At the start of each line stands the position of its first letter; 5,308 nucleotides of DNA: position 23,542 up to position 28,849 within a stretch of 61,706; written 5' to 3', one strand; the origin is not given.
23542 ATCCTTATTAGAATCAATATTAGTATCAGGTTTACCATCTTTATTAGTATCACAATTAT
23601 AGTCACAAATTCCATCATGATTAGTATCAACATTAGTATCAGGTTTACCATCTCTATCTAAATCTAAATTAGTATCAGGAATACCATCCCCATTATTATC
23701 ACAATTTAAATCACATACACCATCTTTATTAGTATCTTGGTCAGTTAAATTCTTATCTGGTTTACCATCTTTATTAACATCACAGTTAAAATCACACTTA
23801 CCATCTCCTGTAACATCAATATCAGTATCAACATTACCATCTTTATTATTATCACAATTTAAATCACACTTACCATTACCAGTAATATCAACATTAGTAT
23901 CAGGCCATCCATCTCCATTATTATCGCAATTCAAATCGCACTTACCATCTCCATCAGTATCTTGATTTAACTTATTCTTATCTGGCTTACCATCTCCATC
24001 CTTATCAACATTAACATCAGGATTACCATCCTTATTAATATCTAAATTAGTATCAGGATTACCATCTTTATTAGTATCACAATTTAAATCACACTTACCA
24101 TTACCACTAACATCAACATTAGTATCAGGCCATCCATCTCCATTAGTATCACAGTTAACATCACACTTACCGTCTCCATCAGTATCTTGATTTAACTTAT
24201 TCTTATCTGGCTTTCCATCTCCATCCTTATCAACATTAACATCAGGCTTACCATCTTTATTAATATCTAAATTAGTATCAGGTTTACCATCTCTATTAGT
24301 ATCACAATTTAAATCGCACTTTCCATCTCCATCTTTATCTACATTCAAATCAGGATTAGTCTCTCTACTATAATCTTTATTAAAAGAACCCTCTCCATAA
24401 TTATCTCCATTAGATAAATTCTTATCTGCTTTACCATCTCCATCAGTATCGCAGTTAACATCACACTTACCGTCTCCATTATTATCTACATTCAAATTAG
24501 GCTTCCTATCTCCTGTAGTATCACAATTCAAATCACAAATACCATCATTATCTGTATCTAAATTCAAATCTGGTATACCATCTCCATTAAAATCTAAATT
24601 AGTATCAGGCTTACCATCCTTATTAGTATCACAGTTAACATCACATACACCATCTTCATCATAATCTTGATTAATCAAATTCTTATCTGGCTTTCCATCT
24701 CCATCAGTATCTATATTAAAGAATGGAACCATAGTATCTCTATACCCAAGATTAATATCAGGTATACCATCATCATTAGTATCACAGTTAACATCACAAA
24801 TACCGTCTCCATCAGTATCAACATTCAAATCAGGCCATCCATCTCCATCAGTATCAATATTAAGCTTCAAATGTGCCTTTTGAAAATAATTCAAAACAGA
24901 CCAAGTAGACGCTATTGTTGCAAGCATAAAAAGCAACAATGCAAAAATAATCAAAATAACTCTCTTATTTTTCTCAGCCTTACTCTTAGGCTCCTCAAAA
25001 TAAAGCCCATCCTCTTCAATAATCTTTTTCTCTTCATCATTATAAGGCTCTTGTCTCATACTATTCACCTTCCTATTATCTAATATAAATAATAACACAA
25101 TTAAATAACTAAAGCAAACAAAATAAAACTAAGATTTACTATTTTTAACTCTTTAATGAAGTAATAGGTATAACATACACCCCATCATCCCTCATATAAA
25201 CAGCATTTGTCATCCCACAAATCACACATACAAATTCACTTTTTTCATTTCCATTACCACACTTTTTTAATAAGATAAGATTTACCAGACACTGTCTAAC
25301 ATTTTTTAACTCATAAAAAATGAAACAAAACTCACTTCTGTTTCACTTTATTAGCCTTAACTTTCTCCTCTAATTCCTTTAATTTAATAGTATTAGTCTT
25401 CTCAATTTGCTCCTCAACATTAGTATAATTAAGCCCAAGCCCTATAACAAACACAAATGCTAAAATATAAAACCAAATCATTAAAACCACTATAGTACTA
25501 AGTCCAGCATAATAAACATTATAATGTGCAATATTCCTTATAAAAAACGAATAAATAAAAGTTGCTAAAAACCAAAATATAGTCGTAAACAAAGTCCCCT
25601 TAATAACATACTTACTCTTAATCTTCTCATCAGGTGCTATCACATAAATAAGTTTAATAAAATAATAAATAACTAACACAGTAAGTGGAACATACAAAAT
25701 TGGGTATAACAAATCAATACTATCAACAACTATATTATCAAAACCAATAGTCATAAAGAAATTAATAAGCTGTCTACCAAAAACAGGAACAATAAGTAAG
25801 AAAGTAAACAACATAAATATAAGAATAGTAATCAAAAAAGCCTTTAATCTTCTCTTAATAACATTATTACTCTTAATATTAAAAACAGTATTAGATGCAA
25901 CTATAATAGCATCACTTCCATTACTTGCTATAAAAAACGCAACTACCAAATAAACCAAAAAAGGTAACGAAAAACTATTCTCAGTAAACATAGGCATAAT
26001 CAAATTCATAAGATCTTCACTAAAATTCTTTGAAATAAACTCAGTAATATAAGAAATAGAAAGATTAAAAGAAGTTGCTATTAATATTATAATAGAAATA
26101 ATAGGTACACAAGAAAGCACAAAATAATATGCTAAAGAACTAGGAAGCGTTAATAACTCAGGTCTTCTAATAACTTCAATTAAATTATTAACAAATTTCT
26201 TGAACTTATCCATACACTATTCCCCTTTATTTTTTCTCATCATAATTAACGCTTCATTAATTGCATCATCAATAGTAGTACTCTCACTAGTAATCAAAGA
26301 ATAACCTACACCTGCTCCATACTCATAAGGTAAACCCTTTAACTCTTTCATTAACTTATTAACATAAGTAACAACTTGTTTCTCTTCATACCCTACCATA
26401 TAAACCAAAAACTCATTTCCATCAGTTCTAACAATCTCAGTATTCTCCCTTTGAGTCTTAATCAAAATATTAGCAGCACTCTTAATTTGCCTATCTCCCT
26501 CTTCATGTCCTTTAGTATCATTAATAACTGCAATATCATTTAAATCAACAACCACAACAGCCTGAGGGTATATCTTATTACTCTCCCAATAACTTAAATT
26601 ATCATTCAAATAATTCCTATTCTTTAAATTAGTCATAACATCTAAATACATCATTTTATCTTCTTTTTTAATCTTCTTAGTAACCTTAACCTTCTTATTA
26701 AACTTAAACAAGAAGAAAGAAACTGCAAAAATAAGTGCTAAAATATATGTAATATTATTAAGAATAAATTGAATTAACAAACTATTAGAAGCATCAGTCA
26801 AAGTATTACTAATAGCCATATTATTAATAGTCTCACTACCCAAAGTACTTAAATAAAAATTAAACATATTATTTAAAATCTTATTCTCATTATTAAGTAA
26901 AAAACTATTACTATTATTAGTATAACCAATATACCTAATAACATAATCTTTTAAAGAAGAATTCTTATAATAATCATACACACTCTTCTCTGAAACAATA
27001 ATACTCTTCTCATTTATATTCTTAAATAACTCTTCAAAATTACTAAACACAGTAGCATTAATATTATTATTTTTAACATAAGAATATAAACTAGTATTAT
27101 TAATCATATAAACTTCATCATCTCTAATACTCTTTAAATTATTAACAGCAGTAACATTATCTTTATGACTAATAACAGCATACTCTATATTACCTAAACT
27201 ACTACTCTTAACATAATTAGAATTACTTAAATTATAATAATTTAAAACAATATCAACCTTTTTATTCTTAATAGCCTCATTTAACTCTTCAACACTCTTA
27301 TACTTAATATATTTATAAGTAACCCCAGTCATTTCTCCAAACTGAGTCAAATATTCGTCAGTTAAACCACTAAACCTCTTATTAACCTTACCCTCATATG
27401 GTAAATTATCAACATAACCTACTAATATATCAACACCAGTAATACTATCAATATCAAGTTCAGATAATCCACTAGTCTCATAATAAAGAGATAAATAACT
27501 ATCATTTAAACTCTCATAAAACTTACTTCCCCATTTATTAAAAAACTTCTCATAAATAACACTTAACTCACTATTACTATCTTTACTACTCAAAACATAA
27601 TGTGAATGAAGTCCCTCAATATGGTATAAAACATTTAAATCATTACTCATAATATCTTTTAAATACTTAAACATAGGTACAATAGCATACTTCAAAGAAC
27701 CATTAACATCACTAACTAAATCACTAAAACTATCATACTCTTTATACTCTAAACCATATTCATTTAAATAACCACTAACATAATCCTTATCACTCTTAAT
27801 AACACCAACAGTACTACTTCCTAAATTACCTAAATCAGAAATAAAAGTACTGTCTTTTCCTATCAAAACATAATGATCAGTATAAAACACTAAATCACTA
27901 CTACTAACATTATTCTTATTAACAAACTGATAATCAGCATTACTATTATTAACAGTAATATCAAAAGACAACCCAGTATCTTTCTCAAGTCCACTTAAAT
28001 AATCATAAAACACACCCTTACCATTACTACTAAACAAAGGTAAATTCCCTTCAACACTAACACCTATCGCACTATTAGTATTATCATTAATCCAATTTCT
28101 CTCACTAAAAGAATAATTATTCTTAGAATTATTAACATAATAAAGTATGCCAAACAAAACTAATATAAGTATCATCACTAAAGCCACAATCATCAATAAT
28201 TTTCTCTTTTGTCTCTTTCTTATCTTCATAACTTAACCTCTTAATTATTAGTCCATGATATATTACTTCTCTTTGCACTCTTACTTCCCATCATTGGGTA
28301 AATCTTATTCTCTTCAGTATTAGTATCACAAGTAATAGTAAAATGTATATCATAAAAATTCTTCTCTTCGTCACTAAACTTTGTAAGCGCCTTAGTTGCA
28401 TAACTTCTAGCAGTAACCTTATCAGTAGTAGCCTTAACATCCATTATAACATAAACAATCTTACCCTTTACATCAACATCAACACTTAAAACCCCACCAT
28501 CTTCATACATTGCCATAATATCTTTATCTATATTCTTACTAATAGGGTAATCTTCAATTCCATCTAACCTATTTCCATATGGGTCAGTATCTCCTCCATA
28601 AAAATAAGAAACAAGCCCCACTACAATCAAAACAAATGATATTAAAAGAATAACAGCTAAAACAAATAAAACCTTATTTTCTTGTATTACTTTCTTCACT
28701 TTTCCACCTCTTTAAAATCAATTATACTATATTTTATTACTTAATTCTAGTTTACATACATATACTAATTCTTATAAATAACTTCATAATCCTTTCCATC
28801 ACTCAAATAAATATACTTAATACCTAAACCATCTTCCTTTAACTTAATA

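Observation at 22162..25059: Giant Cys-rich thrombospondin-type-3-like calcium-repeat protein fused to the cassette domain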

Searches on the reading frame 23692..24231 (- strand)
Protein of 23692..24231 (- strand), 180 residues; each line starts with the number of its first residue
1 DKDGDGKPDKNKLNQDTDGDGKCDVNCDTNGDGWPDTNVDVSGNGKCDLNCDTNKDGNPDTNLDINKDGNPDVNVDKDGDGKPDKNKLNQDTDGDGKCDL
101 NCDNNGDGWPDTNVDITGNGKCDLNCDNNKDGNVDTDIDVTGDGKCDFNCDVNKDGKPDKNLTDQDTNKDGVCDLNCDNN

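Call 55: predict_structure(alignment_id=A4)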
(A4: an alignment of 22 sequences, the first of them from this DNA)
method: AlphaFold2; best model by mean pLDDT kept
length: 180 residues; sequences in the alignment: 22
mean_pLDDT: 54.3   pTM: 0.32
mean pLDDT of the five models: 54.3, 47.3, 47.1, 46.2, 45.0
residues with pLDDT >= 90: 0; 70-90: 11; 50-70: 102; < 50: 67
segments of 3 or more residues with pLDDT < 50: 1-4, 56-61, 63-65, 69-73, 75-83, 108-110, 128-134, 140-142, 156-158, 160-163, 178-180
pLDDT, mean of each block of 10 residues (from residue 1): 47 71 71 64 59 50 50 48 52 60 55 50 49 47 50 51 51 51
secondary structure, 60 per line:
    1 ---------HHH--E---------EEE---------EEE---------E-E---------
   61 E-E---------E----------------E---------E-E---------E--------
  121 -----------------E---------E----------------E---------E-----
elements in order: E25-27 E37-39

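Call 74: search_solved_structures(query=A4, max_evalue=10, show_alignments=3)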
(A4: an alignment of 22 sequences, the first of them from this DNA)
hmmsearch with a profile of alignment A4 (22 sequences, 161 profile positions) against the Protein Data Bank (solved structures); distinct sequences matched with E-value up to 10: 9.
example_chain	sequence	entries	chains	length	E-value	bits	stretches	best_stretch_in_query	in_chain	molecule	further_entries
4zcu_A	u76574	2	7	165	0.09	15.6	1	12-122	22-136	Calcium-binding mitochondrial carrier protein SCaMC-1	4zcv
2j3s_A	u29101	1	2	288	0.13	15.1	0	12-68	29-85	FILAMIN-A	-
4opw_A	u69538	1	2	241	0.15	14.9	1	39-74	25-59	Uncharacterized protein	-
4n5x_A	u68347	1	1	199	0.15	14.8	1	12-122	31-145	Calcium-binding mitochondrial carrier protein SCaMC-1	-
4mgx_A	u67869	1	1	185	0.18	14.6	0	39-59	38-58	Filamin-C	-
3v8o_A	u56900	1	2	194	0.21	14.4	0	39-59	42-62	Filamin-C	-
9vy3_A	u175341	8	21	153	0.72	12.7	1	32-127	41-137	Propeptide, PepSY amd peptidase M4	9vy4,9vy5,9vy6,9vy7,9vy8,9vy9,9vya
9n2z_A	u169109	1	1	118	1.4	11.8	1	13-79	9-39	LM2363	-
3nqk_A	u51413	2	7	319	1.7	11.4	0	92-149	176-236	uncharacterized protein | Multidomain protein including DUF1735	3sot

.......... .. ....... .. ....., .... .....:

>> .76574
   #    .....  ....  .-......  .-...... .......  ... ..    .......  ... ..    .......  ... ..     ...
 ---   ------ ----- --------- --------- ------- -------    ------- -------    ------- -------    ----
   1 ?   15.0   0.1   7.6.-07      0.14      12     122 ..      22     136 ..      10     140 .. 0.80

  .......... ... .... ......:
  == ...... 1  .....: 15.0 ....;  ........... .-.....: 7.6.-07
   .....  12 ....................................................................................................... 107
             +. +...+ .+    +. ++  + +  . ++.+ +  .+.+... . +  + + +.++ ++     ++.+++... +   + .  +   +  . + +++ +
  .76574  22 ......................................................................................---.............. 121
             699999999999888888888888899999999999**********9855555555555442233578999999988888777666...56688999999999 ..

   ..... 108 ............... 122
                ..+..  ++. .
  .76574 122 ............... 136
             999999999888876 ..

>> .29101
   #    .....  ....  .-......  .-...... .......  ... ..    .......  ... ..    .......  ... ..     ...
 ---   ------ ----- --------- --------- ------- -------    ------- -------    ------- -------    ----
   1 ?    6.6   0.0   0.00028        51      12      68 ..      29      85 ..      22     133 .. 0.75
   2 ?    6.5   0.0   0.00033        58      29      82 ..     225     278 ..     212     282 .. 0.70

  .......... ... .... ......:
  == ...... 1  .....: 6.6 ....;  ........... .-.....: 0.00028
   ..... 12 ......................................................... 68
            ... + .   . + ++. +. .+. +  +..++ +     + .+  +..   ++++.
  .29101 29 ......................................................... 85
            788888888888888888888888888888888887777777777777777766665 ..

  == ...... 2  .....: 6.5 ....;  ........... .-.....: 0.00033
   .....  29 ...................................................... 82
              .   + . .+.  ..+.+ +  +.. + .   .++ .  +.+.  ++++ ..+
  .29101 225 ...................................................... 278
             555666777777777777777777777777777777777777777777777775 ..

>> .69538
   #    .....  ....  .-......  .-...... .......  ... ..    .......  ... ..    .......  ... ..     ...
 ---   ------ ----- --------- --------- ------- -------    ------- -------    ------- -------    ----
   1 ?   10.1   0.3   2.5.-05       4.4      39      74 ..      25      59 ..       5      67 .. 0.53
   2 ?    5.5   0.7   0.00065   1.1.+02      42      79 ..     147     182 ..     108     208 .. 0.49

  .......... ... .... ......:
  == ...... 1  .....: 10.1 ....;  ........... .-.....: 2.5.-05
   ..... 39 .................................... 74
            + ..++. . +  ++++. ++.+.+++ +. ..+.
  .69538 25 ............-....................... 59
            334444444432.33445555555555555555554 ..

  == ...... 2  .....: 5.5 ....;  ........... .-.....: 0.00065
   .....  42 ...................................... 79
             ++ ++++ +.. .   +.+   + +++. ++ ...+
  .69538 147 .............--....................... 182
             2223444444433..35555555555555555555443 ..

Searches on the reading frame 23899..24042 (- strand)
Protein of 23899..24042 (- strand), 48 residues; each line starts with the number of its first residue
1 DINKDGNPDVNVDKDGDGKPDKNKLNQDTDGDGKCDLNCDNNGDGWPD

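Call 32: search_protein_families(library=pfam, proteins=[window:23899-24042:-], max_evalue=10)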
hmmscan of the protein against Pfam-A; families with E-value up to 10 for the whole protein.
seq(48 aa): 3 families
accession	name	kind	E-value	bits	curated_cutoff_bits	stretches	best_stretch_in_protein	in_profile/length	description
PF13517.12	FG-GAP_3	-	0.34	12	26.9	1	1-10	50-59/61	FG-GAP-like repeat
PF22807.2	TrAA12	-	0.92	8.2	30.9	1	4-45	389-429/463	TrAA12-like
PF01839.29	FG-GAP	-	3.2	8.2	22.1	1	1-10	9-18/37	FG-GAP repeat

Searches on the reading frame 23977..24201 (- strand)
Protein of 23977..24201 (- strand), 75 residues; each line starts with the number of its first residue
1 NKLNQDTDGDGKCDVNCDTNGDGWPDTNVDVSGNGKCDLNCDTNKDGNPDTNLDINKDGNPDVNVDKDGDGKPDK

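Call 32: search_protein_families(library=pfam, proteins=[window:23977-24201:-], max_evalue=10)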
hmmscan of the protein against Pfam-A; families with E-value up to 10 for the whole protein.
seq(75 aa): 9 families
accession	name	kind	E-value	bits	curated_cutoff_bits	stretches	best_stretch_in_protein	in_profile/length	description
PF00066.22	Notch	-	0.03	15.2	21.2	2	31-44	13-26/36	LNR domain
PF17228.7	SGP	-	0.046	15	26.7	1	8-46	11-49/93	Sulphur globule protein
PF22807.2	TrAA12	-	0.11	11.3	30.9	2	7-52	383-428/463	TrAA12-like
PF13517.12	FG-GAP_3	-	0.78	10.8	26.9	1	54-63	50-59/61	FG-GAP-like repeat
PF08089.16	Toxin_20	-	1.1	9.9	25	1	37-49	4-16/39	Huwentoxin-II family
PF09064.16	EGF_Tme5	-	1.4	9.3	22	1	12-23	7-18/34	Thrombomodulin like fifth domain, EGF-like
PF20615.3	DUF6802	-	2.7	8.5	27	1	16-60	33-76/102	Family of unknown function (DUF6802)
PF01839.29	FG-GAP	-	4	7.9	22.1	2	17-26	8-17/37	FG-GAP repeat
PF10049.14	DUF2283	-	7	7.4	23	0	48-60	27-39/49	Protein of unknown function (DUF2283)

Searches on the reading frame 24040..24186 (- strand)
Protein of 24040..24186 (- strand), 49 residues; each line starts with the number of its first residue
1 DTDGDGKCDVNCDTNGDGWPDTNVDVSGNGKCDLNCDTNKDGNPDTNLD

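Call 32: search_protein_families(library=pfam, proteins=[window:24040-24186:-], max_evalue=10)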
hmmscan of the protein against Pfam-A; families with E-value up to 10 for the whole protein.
seq(49 aa): 7 families
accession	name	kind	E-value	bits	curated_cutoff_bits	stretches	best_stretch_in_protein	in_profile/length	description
PF00066.22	Notch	-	0.014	16.3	21.2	2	26-39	13-26/36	LNR domain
PF22807.2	TrAA12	-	0.019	13.7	30.9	1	3-47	384-428/463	TrAA12-like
PF17228.7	SGP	-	0.03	15.6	26.7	1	4-40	12-48/93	Sulphur globule protein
PF13517.12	FG-GAP_3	-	0.26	12.4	26.9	1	13-21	1-9/61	FG-GAP-like repeat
PF09064.16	EGF_Tme5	-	0.83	10.1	22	1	7-18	7-18/34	Thrombomodulin like fifth domain, EGF-like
PF01839.29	FG-GAP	-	3.1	8.2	22.1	1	12-21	8-17/37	FG-GAP repeat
PF00036.39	EF-hand_1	-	6.3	7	25.4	1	1-10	10-19/29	EF hand domain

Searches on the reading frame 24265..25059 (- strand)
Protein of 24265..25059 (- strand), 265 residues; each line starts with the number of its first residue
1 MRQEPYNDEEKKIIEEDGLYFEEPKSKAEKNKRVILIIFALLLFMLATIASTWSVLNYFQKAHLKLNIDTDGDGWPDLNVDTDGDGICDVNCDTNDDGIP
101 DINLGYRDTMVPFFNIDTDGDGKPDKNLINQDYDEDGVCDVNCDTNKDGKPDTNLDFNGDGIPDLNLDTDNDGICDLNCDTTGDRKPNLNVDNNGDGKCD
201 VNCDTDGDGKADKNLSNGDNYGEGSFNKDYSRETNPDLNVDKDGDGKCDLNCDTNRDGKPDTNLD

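Call 32: search_protein_families(library=pfam, proteins=[window:24265-25059:-], max_evalue=10)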
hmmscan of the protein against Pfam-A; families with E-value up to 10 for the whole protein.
seq(265 aa): 2 families
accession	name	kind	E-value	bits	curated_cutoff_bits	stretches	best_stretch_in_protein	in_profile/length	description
PF16339.10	DUF4969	-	0.092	13.6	31.4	1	31-52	2-23/79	Domain of unknown function (DUF4969)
PF08089.16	Toxin_20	-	4.7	7.9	25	1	139-151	4-16/39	Huwentoxin-II family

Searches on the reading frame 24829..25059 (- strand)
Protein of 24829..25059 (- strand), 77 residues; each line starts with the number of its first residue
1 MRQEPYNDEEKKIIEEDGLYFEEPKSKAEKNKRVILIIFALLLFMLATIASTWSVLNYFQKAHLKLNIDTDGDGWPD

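Call 66: search_protein_families(library=ncbifam, proteins=[window:24829-25059:-], max_evalue=1)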
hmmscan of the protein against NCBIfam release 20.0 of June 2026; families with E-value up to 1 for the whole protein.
seq(77 aa): 4 families
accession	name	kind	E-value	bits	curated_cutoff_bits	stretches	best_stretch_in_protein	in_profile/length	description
NF045846.1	MSC0882_dom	subfamily_domain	0.011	14.9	60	1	27-75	4-50/244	MSC_0882 family membrane protein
NF002982.0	PRK03699.1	equivalog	0.013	14.6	221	1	22-68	196-241/395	MFS transporter TsgA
NF033486.1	harvest_ssl1498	equivalog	0.025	14.5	45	1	19-46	17-44/53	photosystem II assembly protein Psb34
NF004285.1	PRK05696.1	equivalog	0.078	12.8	179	1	21-60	9-46/171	flagellar basal body-associated protein FliL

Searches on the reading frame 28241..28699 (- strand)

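Call 17: search_protein_families(library=pfam, proteins=[window:28241-28699:-], max_evalue=0.001)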
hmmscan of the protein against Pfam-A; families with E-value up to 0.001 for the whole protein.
window:28241-28699:- (152 aa): 0 families

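Call 66: search_protein_families(library=ncbifam, proteins=[window:28241-28699:-], max_evalue=1)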
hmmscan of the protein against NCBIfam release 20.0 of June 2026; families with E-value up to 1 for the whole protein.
window:28241-28699:- (152 aa): 2 families
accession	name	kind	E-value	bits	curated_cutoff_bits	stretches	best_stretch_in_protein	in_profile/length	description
NF045740.1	MPN160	equivalog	0.081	12.2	550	1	4-91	13-95/386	MPN160 family protein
TIGR02537.2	arch_flag_Nterm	domain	0.086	12.4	20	1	13-33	8-28/33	archaellin/type IV pilin N-terminal domain-containing protein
